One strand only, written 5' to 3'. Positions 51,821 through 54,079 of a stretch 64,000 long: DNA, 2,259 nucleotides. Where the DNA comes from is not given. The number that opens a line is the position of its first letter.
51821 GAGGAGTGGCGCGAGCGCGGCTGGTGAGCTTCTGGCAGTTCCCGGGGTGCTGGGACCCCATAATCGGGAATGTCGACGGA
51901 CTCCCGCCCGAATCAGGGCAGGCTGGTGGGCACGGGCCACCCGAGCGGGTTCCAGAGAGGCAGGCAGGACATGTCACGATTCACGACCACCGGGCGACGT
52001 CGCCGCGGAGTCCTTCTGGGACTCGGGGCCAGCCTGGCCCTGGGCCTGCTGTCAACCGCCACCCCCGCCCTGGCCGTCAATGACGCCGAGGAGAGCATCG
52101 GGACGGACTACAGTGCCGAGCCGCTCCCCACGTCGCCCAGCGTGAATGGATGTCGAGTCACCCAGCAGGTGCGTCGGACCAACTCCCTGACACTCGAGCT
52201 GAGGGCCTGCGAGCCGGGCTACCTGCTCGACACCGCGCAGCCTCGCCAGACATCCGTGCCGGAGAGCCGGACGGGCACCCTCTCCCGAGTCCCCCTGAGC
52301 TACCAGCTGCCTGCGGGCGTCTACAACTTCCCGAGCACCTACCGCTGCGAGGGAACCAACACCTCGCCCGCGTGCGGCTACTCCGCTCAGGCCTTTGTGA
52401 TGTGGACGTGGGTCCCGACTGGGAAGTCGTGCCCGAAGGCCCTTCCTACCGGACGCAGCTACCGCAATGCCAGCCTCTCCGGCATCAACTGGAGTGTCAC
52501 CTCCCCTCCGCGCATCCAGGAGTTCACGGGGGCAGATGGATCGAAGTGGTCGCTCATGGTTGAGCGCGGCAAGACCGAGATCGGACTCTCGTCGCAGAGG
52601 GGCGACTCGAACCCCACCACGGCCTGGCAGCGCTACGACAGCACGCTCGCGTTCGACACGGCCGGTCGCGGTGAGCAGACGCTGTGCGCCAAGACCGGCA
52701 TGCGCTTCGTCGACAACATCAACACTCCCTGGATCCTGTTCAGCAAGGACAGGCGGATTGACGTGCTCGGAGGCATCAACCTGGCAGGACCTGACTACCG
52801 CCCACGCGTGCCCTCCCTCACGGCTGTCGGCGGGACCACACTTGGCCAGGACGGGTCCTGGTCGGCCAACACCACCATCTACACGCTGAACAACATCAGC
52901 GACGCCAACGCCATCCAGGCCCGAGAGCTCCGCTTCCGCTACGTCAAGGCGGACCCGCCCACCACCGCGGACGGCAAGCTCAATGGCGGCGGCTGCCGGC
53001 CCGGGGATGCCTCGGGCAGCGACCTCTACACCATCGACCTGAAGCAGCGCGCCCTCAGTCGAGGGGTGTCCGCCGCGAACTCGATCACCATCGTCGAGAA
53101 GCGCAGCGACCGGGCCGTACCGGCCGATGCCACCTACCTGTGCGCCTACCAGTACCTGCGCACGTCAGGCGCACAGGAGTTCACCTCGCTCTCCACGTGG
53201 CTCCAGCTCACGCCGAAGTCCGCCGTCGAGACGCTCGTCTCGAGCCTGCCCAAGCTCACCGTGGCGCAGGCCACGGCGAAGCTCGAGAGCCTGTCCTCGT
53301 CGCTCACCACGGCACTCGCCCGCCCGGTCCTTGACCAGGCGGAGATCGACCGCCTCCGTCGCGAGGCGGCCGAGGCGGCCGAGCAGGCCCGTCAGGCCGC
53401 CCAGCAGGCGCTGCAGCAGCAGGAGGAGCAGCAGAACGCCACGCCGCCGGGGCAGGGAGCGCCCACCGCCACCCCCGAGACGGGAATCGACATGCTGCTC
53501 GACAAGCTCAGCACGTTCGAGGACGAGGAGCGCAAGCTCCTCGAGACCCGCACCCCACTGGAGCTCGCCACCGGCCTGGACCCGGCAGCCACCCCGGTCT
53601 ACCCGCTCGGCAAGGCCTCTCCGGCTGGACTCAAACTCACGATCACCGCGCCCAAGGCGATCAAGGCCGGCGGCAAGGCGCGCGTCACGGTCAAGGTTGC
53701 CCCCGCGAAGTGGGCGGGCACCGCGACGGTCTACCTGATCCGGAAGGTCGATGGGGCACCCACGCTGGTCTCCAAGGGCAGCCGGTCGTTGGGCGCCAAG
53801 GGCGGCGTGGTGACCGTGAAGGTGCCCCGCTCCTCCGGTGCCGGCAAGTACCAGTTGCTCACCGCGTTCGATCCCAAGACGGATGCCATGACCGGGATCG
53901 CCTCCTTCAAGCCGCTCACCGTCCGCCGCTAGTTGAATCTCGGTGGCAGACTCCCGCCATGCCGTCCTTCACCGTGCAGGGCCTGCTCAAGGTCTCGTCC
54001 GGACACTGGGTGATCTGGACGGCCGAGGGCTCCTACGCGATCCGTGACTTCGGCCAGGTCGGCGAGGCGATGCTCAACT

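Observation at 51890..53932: Orphan ~650-aa secreted protein in the variable slot between the uvrA-MBL and terC-uvrB blocks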

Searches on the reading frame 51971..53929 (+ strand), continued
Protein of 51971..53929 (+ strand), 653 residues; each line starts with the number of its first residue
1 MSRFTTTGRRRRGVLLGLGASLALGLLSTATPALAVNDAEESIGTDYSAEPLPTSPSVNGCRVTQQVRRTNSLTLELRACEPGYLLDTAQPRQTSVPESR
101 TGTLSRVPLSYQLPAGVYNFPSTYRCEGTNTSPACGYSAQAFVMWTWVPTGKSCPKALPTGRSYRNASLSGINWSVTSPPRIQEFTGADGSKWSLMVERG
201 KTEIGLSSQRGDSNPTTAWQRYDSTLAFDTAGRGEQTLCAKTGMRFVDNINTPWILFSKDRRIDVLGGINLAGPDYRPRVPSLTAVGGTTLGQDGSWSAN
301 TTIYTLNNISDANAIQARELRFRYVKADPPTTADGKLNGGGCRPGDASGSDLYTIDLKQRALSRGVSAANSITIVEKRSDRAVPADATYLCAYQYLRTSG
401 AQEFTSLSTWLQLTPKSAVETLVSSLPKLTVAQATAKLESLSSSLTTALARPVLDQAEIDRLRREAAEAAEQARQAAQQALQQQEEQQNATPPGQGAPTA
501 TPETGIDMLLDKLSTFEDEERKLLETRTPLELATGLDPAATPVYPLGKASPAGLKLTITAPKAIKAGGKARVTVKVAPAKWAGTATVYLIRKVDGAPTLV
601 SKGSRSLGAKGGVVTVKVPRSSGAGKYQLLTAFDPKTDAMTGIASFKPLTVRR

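Call 43: find_encoding_contigs(protein=P0010, flank=8000, max_places=2)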
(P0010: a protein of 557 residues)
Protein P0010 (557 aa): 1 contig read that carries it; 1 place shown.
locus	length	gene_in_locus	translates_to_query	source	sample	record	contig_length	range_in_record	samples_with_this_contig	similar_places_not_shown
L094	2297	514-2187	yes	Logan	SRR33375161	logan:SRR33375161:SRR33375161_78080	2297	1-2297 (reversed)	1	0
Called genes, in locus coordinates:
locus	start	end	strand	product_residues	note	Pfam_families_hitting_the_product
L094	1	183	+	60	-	?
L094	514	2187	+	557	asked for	-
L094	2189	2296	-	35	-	?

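Call 44: find_encoding_contigs(protein=P0016, flank=8000, max_places=2)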
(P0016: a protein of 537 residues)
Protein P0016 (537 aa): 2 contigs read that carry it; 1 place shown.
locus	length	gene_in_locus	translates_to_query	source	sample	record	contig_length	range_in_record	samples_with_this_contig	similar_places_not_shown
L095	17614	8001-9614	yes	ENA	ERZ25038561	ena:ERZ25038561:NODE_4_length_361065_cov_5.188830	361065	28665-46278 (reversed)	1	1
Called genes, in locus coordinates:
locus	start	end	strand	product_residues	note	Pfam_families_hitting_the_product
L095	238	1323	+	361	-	PF02317:Octopine_DH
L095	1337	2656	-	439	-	PF01979:Amidohydro_1, PF07969:Amidohydro_3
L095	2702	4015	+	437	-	PF00083:Sugar_tr, PF07690:MFS_1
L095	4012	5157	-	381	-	PF05977:MFS_3, PF07690:MFS_1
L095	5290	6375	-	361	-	PF01658:Inos-1-P_synth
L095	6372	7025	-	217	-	PF03551:PadR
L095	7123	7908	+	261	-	PF01925:TauE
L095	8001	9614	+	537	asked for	-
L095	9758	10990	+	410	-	PF13576:Pentapeptide_3 (faint), PF00805:Pentapeptide (weak), PF13599:Pentapeptide_4, PF00805:Pentapeptide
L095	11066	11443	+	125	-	-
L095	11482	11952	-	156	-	PF01047:MarR, PF12802:MarR_2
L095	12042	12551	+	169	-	PF00903:Glyoxalase, PF18029:Glyoxalase_6, PF22677:Ble-like_N (weak)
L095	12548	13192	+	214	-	PF02230:Abhydrolase_2, PF12146:Hydrolase_4 (faint)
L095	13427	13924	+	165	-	PF04134:DCC1-like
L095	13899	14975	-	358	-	-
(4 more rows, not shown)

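Call 45: find_encoding_contigs(protein=P0022, flank=8000, max_places=2)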
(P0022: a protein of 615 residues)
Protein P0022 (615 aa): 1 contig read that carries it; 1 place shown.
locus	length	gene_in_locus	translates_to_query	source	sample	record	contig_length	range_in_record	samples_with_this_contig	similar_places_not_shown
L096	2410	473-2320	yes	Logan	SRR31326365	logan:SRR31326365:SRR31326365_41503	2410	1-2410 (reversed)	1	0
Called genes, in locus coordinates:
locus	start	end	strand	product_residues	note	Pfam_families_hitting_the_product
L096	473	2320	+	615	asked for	-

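Call 49: predict_structure(alignment_id=A2)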
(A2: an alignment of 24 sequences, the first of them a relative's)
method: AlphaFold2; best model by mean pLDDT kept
length: 653 residues; sequences in the alignment: 24
mean_pLDDT: 71.7   pTM: 0.39
mean pLDDT of the five models: 71.7, 71.3, 71.2, 70.7, 65.8
residues with pLDDT >= 90: 155; 70-90: 229; 50-70: 158; < 50: 111
segments of 3 or more residues with pLDDT < 50: 1-58, 69-71, 86-92, 126-132, 267-273, 417-427, 494-501, 523-526
pLDDT, mean of each block of 10 residues (from residue 1): 40 39 32 28 28 40 59 64 51 53 61 68 46 64 88 70 58 79 81 87 63 62 79 81 79 74 62 70 87 88 74 87 92 80 79 94 87 90 89 88 86 65 44 70 70 58 64 67 69 47 58 63 57 80 89 91 95 93 95 87 93 95 94 84 94 92
secondary structure, 60 per line:
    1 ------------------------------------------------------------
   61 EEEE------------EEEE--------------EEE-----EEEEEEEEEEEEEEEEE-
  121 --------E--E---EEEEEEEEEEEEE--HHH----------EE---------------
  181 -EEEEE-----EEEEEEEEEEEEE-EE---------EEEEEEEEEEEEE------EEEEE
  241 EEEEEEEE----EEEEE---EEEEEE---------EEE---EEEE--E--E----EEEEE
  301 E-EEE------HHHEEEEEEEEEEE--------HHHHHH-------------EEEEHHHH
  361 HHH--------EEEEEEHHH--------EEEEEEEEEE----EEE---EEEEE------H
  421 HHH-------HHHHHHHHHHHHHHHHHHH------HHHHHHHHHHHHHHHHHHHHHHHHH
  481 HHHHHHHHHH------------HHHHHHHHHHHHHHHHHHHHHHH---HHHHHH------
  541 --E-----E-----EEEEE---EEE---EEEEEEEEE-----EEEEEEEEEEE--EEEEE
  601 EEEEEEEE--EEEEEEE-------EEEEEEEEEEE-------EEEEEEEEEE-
elements in order (helices of 4 or more, strands of 3 or more residues): E61-64 E77-80 E95-97 E103-119 E136-148 E182-186 E192-204 E217-229 E236-248 E253-257 E261-266 E276-278 E282-285 E296-301 E303-305 E315-325 H334-339 E353-356 H357-363 E372-377 E389-398 E403-405 E409-413 H420-423 H431-449 H456-490 H503-525 H529-534 E555-559 E563-565 E569-577 E583-593 E596-608 E611-617 E625-635 E643-652

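Call 54: search_protein_families(library=phrogs, proteins=[window:51971-53929:+], max_evalue=0.1)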
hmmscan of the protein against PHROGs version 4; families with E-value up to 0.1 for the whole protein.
window:51971-53929:+ (653 aa): 1 family
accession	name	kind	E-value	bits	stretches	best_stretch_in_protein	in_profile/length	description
phrog_101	-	transcription regulation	0.025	15.3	1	430-489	108-167/203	CII-like transcriptional activator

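Call 55: search_protein_families(library=padloc, proteins=[window:51971-53929:+], max_evalue=0.1)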
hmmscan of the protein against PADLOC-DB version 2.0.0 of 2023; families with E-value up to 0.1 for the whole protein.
window:51971-53929:+ (653 aa): 0 families

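Call 66: fold_search(model_id=the predicted structure, library=viral)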
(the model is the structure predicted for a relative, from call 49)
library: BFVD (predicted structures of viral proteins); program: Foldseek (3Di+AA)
matches with E <= 10: 678; with E <= 0.001: 35
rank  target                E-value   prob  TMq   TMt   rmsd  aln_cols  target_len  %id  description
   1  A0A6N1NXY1            2.5e-06  1.00  0.17  0.12  24.6       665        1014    8  DUF11 domain-containing protein [Tupanvirus soda lake]
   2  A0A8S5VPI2            5.7e-06  1.00  0.13  0.13  19.8       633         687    7  (no name in the UniProt tables at hand)
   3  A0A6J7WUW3            1.5e-05  0.98  0.13  0.10  37.2       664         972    7  Fibronectin type-III domain-containing protein [uncultured Caudovirales phage]
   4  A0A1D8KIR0            2.0e-05  0.93  0.10  0.07  26.9       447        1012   13  Baseplate hub + tail lysozyme [Synechococcus phage S-CAM3]
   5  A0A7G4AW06            2.5e-05  0.89  0.12  0.08  29.1       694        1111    9  Minor tail protein [Streptomyces phage Coruscant]
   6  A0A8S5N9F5            3.1e-05  0.97  0.12  0.14  36.1       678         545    8  Uncharacterized protein [Siphoviridae sp. ctBmU27]
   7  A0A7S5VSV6            4.7e-05  0.92  0.12  0.15  29.2       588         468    7  (no name in the UniProt tables at hand)
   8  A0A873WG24            5.5e-05  0.96  0.12  0.15  30.4       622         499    7  Major tail protein [Providencia phage Kokobel1]
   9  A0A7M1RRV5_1          6.7e-05  0.99  0.13  0.07  20.7       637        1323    8  Internalin-like protein [uncultured phage cr52_1]
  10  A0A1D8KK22            1.0e-04  1.00  0.13  0.18  30.3       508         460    8  Rhs family protein-like protein [Synechococcus phage S-CAM3]
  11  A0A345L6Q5            1.5e-04  0.97  0.16  0.21  18.7       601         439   10  Uncharacterized protein [Serratia phage Scapp]
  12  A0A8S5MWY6            1.5e-04  0.96  0.13  0.08  25.0       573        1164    9  Uncharacterized protein [Siphoviridae sp. cth2082]
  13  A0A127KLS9            1.5e-04  0.72  0.11  0.12  41.1       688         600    7  Virion structural protein [Cyanophage S-RIM32]
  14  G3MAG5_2              1.5e-04  0.69  0.13  0.11  45.1       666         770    8  Gp424 [Bacillus phage G]
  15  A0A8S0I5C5            1.6e-04  0.99  0.11  0.14  19.8       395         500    6  (no name in the UniProt tables at hand)
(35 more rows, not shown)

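Call 69: find_encoding_contigs(protein=P0004, flank=6000, max_places=2)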
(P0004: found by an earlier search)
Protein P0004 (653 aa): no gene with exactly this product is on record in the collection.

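Call 79: find_related_loci(query=A1, collection=metagenome_contigs, flank=5000)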
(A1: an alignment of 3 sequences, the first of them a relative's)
Query A1 (653 aa) in metagenome_contigs; peptide patterns used: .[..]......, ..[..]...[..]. (x = any residue, [..] = any of these).
600 stretches matched a pattern, but none encodes a relative of the query by tblastn (E <= 1e-3).

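Call 82: search_dna_similar(query=window:51971-53929:+, collection=phages, mode=protein, max_evalue=0.001, max_rows=10)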
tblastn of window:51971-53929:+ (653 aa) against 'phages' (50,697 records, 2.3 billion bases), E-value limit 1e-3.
No match.

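Call 83: search_dna_similar(query=window:51971-53929:+, collection=plasmids, mode=protein, max_evalue=0.001, max_rows=10)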
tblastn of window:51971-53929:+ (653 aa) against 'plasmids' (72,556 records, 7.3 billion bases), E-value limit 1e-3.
No match.

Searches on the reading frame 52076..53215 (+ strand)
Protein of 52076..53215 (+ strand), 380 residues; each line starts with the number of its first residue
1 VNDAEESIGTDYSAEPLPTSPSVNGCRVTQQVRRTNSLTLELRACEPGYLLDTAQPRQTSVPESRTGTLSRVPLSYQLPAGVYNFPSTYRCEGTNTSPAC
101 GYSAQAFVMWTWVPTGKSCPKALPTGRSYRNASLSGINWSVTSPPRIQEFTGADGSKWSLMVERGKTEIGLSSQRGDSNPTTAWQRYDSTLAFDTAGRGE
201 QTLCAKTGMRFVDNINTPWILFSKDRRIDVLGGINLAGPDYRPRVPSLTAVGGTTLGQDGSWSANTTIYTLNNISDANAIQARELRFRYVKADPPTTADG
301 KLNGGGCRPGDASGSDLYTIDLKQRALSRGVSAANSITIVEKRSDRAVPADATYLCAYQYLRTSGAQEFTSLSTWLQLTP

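Call 80: find_related_loci(query=window:52076-53215:+, collection=metagenome_contigs, flank=5000)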
Query window:52076-53215:+ (380 aa) in metagenome_contigs; peptide patterns used: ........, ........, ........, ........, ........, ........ (x = any residue, [..] = any of these).
110 stretches matched a pattern, but none encodes a relative of the query by tblastn (E <= 1e-3).

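Call 81: find_related_loci(query=window:52076-53215:+, collection=viral_contigs, flank=5000)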
Query window:52076-53215:+ (380 aa) in viral_contigs; peptide patterns used: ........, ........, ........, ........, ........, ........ (x = any residue, [..] = any of these).
4 stretches matched a pattern, but none encodes a relative of the query by tblastn (E <= 1e-3).

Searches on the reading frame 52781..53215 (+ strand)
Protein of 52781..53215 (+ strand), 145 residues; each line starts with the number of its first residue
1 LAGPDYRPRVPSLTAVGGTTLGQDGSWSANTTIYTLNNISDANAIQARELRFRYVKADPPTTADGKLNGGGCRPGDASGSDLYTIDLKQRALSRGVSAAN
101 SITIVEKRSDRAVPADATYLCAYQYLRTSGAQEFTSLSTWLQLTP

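Call 77: search_solved_structures(query=A5, max_evalue=10)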
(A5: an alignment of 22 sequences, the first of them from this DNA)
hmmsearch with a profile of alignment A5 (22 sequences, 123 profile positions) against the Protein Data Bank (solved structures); distinct sequences matched with E-value up to 10: 11.
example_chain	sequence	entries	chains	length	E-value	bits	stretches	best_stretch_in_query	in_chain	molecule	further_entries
2vsd_A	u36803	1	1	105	0.085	16.5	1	73-113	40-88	CHIR AB1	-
2f86_B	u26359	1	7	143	0.41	14.3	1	58-115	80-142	Hypothetical protein K11E8.1d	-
3mlr_H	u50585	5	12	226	0.42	14.2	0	70-103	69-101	Human monoclonal anti-HIV-1 gp120 V3 antibody 2557 Fab heavy chain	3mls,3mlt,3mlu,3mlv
2wv3_A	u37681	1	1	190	0.59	13.8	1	73-105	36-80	NEUROPLASTIN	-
8kei_C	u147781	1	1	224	0.63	13.7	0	62-105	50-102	monoclonal antibody 7G5 heavy chain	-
7u8g_D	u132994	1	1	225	0.64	13.6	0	62-105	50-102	7G5 - heavy chain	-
9gsd_B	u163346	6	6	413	0.65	13.6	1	73-105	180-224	Neuroplastin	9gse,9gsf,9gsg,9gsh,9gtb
6a69_B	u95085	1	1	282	0.77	13.4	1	60-105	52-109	Neuroplastin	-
9ba5_A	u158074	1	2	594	1.3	12.6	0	77-109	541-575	Contactin-2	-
5o5g_A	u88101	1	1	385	2.6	11.7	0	84-99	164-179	Roundabout homolog 1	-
5ope_A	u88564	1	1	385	2.6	11.7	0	84-99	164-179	Roundabout homolog 1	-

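Call 78: search_protein_families(library=pfam, alignment_id=A5, max_evalue=1)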
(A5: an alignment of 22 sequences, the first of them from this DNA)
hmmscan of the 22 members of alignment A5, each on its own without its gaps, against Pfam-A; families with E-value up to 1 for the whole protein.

A. member 1, seq(145 aa): 0 families

B. families by the number of members that match (of 22 scanned): 4 families
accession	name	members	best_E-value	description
PF25435.1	PalB_C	1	0.069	Calpain-like protease palB-like, C-terminal domain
PF14686.12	fn3_3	1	0.11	Polysaccharide lyase family 4, domain II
PF12961.13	DUF3850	1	0.14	Domain of unknown function (DUF3850)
PF22680.2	Glyco_hydro_123_N_2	1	0.15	Glycoside hydrolase 123 N-terminal domain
